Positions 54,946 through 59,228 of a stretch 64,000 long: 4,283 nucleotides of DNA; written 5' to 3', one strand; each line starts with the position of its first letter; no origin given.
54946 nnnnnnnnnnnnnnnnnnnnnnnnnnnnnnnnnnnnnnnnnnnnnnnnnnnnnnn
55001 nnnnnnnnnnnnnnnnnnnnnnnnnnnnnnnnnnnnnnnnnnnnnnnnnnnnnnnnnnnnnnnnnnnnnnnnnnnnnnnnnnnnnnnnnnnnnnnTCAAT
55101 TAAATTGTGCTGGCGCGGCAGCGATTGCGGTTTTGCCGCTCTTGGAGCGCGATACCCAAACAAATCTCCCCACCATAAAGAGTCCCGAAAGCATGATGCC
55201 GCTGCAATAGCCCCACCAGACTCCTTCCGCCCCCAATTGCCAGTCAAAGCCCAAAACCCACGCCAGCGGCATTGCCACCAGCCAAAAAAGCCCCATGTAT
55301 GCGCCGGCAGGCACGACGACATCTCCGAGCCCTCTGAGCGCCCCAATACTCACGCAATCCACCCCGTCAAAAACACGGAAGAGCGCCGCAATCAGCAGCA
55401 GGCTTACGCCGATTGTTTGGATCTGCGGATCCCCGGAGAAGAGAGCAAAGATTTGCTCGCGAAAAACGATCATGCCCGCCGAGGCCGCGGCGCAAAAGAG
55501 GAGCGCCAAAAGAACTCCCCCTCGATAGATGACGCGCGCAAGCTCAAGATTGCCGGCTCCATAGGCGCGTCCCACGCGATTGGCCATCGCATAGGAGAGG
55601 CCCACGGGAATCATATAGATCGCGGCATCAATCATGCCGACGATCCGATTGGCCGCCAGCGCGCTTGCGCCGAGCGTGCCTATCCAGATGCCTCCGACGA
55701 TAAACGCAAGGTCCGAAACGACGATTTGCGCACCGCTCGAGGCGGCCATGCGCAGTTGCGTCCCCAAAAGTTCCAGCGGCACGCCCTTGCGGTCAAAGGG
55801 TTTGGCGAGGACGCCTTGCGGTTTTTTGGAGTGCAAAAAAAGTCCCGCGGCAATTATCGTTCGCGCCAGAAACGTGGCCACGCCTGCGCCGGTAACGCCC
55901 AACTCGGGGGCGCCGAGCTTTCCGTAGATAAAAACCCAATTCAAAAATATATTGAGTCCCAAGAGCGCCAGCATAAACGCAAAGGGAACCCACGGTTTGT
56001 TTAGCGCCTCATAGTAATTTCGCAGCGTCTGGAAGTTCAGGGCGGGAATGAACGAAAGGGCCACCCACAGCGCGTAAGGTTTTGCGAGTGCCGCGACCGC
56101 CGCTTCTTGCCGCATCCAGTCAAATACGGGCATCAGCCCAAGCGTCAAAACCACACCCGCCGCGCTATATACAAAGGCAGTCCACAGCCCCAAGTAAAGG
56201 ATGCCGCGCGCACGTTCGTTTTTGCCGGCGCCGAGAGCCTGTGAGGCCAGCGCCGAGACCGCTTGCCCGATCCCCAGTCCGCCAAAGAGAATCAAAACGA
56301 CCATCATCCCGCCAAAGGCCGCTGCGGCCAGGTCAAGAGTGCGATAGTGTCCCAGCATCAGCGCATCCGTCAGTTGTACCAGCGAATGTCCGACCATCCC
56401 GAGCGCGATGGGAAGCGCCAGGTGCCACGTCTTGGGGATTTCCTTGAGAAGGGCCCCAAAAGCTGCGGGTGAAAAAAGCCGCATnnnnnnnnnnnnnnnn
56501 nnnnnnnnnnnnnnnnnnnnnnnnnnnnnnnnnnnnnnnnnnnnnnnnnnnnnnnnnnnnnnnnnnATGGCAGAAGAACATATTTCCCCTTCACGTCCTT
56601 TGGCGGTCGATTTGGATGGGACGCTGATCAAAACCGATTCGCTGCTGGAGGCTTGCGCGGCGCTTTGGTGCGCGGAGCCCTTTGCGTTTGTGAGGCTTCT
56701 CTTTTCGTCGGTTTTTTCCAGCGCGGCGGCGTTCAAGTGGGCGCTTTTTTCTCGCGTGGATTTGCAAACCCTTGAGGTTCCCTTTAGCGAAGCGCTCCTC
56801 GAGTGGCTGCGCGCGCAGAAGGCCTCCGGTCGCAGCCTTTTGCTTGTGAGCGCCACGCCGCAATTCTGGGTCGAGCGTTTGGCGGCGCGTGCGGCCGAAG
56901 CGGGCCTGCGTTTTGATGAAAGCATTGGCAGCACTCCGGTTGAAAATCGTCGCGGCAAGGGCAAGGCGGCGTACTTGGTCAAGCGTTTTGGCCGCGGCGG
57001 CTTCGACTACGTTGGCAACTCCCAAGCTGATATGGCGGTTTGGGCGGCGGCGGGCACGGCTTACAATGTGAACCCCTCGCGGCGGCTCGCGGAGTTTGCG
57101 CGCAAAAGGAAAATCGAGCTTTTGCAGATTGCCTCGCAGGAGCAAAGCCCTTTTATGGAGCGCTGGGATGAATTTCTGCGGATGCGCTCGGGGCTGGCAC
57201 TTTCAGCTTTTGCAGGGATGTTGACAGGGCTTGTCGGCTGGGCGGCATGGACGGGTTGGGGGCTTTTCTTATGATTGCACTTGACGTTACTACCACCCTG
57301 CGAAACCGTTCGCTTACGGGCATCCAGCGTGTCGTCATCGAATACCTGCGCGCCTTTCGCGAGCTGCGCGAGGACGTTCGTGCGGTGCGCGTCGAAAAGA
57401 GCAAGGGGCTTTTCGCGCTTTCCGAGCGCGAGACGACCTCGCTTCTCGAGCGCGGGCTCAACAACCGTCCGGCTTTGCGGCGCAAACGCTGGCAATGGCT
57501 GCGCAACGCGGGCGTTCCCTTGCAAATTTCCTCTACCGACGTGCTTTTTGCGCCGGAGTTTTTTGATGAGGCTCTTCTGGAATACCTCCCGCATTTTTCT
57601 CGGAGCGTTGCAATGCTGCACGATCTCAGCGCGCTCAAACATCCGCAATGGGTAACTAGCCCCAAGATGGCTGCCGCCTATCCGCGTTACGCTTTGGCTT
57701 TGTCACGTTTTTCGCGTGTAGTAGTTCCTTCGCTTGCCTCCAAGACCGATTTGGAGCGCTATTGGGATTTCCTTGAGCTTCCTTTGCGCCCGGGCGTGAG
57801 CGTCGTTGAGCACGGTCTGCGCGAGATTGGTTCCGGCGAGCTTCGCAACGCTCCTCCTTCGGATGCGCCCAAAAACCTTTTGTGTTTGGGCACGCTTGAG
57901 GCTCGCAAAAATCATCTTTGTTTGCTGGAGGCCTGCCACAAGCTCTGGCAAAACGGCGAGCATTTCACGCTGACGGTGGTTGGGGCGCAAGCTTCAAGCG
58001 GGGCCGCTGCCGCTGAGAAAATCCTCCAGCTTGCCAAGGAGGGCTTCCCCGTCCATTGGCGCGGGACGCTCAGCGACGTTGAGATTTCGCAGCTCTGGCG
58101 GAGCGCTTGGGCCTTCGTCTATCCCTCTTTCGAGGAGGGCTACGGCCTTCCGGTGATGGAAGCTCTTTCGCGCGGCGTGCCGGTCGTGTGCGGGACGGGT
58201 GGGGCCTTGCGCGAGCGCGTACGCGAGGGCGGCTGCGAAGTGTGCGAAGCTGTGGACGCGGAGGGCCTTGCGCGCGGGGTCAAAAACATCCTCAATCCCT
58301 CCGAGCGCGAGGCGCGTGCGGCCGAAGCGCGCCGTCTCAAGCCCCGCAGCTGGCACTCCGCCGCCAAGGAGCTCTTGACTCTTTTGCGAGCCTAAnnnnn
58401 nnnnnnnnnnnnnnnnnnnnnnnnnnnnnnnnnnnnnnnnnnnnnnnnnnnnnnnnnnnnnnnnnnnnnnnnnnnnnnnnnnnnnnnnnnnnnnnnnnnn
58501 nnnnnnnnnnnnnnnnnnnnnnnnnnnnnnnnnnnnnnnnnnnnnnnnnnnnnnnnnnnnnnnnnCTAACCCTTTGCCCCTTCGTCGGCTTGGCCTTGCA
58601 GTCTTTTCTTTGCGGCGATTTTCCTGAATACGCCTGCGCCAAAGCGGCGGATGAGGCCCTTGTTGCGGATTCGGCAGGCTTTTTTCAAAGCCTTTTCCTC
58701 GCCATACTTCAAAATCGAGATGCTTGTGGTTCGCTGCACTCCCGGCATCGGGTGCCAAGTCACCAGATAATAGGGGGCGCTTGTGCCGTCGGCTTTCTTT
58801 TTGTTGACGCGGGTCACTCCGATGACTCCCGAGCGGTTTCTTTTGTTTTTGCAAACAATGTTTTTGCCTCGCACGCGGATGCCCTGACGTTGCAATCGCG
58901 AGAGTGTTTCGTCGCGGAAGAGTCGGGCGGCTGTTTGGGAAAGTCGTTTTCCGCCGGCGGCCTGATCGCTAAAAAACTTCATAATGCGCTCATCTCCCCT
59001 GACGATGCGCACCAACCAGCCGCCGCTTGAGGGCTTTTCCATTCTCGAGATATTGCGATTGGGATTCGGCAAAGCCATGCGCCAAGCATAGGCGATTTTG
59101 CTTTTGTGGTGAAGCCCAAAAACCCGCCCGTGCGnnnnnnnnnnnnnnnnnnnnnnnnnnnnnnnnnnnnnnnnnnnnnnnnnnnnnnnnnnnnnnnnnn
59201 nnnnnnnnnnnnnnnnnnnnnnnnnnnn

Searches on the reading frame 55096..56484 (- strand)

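Call 43: search_protein_families(library=pfam, proteins=[window:55096-56484:-], max_evalue=0.001)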
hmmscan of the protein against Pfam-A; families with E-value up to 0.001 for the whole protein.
window:55096-56484:- (462 aa): 1 family
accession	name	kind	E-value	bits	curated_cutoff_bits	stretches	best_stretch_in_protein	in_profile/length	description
PF01554.23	MatE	-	6.4e-49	166.2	24.9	2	259-410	11-161/161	MatE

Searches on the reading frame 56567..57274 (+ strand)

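Call 43: search_protein_families(library=pfam, proteins=[window:56567-57274:+], max_evalue=0.001)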
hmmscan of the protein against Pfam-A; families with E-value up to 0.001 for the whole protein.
window:56567-57274:+ (235 aa): 1 family
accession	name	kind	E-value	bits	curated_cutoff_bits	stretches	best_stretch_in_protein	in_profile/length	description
PF12710.13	HAD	-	8.1e-09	36.6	27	1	14-128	3-136/189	haloacid dehalogenase-like hydrolase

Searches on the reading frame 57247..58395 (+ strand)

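Call 43: search_protein_families(library=pfam, proteins=[window:57247-58395:+], max_evalue=0.001)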
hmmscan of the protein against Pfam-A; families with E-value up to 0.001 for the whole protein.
window:57247-58395:+ (382 aa): 3 families
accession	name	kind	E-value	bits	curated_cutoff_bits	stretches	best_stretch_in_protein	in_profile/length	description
PF00534.26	Glycos_transf_1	-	8.3e-23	81.2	26.4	1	206-363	13-170/172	Glycosyl transferases group 1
PF13692.12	Glyco_trans_1_4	-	9.9e-21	74.9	27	1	209-350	2-141/142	Glycosyl transferases group 1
PF20706.3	GT4-conflict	-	4.7e-18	65.8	26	1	181-376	171-385/385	Family 4 Glycosyltransferase in conflict systems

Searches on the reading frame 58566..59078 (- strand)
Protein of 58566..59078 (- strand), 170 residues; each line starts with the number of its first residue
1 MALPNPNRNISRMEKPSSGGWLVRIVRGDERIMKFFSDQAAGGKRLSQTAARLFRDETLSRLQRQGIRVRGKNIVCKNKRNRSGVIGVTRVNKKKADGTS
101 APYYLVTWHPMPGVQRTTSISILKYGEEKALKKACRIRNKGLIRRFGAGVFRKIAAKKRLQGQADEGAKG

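Call 43: search_protein_families(library=pfam, proteins=[window:58566-59078:-], max_evalue=0.001)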
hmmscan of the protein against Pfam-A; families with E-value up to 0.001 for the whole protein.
window:58566-59078:- (170 aa): 1 family
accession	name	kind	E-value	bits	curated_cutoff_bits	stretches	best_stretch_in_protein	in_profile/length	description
PF00847.26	AP2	-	0.00077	20.2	33.3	0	112-140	22-50/54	AP2 domain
